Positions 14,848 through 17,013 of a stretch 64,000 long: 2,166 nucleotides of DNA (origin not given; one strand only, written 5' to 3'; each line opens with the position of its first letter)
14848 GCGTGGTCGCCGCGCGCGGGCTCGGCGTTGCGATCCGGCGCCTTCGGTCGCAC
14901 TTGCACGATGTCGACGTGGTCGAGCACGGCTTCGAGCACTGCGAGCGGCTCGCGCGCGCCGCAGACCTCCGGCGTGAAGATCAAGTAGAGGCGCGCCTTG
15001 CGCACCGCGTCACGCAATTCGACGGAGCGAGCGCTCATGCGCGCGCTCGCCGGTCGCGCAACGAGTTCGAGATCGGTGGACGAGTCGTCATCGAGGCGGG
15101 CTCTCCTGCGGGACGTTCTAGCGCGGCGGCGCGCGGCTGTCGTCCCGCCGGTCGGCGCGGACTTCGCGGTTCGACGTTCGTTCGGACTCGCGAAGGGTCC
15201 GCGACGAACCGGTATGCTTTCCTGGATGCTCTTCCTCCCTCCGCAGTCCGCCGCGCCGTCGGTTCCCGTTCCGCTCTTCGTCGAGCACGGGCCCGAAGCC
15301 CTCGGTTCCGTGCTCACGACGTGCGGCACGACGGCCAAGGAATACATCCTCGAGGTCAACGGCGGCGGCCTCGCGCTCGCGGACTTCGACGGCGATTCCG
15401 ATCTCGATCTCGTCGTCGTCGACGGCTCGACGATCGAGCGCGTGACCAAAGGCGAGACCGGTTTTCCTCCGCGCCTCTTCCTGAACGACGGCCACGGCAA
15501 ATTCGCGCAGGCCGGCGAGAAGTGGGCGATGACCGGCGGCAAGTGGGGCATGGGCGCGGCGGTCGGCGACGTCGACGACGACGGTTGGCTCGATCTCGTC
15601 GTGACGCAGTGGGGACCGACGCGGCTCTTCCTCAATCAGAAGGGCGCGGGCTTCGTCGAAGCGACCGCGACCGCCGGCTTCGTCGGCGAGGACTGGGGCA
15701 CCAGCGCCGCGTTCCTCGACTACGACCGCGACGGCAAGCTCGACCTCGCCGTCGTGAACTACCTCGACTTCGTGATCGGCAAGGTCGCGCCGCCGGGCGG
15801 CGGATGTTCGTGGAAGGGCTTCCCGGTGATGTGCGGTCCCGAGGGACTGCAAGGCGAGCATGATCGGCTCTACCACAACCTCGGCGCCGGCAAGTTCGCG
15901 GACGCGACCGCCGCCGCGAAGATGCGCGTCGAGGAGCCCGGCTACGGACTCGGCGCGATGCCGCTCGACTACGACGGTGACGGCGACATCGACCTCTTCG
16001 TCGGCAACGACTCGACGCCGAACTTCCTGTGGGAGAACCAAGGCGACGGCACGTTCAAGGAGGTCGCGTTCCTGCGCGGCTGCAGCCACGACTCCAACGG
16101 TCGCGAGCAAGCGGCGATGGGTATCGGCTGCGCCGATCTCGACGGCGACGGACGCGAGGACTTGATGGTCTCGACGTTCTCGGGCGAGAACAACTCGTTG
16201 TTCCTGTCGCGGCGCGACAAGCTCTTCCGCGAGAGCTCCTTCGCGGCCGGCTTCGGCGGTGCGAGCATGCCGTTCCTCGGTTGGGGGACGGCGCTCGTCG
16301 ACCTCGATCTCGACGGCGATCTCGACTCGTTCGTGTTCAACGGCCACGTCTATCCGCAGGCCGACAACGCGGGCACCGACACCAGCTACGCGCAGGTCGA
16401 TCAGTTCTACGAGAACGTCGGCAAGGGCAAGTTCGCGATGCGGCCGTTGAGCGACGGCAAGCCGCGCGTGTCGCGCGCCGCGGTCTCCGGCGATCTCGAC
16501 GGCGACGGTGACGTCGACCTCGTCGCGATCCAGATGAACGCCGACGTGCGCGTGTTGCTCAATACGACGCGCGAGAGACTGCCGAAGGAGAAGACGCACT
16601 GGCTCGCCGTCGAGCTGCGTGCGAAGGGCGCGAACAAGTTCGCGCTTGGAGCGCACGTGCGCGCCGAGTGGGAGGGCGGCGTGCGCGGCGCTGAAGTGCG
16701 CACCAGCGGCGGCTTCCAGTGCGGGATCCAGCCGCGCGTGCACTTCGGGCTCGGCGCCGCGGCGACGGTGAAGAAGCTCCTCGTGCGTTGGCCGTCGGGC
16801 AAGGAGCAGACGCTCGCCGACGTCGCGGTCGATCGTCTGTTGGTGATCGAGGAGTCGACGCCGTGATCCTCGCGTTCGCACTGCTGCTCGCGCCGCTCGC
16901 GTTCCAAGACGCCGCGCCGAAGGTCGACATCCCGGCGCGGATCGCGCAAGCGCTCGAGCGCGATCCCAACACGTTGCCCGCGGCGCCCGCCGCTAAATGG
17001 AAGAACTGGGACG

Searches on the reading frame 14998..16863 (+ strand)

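Call 69: search_protein_families(library=pfam, proteins=[window:14998-16863:+], max_evalue=0.001)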
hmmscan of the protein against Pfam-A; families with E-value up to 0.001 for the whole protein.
window:14998-16863:+ (622 aa): 3 families
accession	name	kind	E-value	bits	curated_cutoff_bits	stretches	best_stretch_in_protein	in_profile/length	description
PF13517.12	FG-GAP_3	-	3.3e-38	130.5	26.9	4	324-391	1-61/61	FG-GAP-like repeat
PF07593.17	UnbV_ASPIC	-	2.6e-19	69.3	23.4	1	549-615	1-67/68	ASPIC and UnbV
PF01839.29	FG-GAP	-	2.8e-16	59.5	22.1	0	233-254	1-22/37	FG-GAP repeat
